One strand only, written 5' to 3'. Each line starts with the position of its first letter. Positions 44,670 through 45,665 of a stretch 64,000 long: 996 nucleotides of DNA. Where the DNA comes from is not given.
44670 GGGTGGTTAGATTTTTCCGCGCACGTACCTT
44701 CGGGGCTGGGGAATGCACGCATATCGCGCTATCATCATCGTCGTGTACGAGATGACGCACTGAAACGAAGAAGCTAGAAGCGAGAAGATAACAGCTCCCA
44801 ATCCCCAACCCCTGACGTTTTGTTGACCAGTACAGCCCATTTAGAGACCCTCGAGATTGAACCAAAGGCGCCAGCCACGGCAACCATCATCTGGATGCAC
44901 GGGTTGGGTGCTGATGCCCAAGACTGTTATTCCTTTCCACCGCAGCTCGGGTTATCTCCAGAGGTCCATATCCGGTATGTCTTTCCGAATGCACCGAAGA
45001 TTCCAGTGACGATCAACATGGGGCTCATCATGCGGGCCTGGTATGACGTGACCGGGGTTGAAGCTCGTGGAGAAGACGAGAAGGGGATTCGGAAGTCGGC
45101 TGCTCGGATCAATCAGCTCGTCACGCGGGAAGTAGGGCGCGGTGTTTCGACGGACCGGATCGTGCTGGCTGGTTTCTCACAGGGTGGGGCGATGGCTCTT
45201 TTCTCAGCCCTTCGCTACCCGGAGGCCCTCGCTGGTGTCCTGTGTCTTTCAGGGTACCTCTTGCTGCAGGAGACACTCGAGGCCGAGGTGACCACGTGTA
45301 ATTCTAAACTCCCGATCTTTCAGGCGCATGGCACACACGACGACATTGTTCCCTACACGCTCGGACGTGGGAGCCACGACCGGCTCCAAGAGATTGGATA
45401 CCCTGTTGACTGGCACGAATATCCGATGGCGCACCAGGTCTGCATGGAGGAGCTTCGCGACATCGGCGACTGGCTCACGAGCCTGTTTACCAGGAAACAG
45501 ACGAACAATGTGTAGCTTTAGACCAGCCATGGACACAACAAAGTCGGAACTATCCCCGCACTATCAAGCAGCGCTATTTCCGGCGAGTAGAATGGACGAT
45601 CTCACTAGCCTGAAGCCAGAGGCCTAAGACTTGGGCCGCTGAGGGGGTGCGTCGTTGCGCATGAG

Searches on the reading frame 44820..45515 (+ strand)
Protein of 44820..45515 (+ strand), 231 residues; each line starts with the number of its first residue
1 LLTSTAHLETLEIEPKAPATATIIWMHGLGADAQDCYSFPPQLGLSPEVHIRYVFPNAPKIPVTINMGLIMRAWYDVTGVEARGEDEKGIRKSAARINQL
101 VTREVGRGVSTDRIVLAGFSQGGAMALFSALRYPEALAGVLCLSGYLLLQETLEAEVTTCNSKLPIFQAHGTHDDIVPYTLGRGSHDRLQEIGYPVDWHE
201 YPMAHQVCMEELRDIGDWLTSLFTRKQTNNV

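Call 4: search_protein_families(library=pfam, proteins=[window:44820-45515:+], max_evalue=0.01)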
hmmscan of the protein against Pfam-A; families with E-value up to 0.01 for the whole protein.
window:44820-45515:+ (231 aa): 12 families
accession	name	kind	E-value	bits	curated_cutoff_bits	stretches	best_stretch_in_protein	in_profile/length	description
PF02230.22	Abhydrolase_2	-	2.8e-55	187.9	23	1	13-220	7-214/217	Phospholipase/Carboxylesterase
PF01738.24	DLH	-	5.3e-06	26.6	21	1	89-205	77-186/217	Dienelactone hydrolase family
PF00756.26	Esterase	-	9e-06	26.1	22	1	109-149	112-152/251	Putative esterase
PF00326.27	Peptidase_S9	-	0.00018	21.5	22.6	0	162-204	143-185/213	Prolyl oligopeptidase family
PF12146.15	Hydrolase_4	-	0.00038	20.3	27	0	109-151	73-115/239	Serine aminopeptidase, S33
PF10503.15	Esterase_PHB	-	0.0013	18.5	23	1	73-147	65-132/219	Esterase PHB depolymerase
PF03959.19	FSH1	-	0.0014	18.8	21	1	72-206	70-200/211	Serine hydrolase (FSH1)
PF20434.5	BD-FAE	-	0.0016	18.4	26.8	0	109-132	86-109/215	BD-FAE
PF00561.26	Abhydrolase_1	-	0.0018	18.4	25.8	1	111-145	68-102/245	alpha/beta hydrolase fold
PF12697.13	Abhydrolase_6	-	0.0038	18.4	26.3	1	24-158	2-94/217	Alpha/beta hydrolase family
PF01764.32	Lipase_3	-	0.007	16.7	22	0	84-132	32-83/140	Lipase (class 3)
PF07859.19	Abhydrolase_3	-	0.0072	16.5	25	0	95-149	54-112/210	alpha/beta hydrolase fold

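Call 9: find_encoding_contigs(protein=window:44820-45515:+, flank=6000, max_places=10)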
Protein window:44820-45515:+ (231 aa): no gene with exactly this product is on record in the collection.
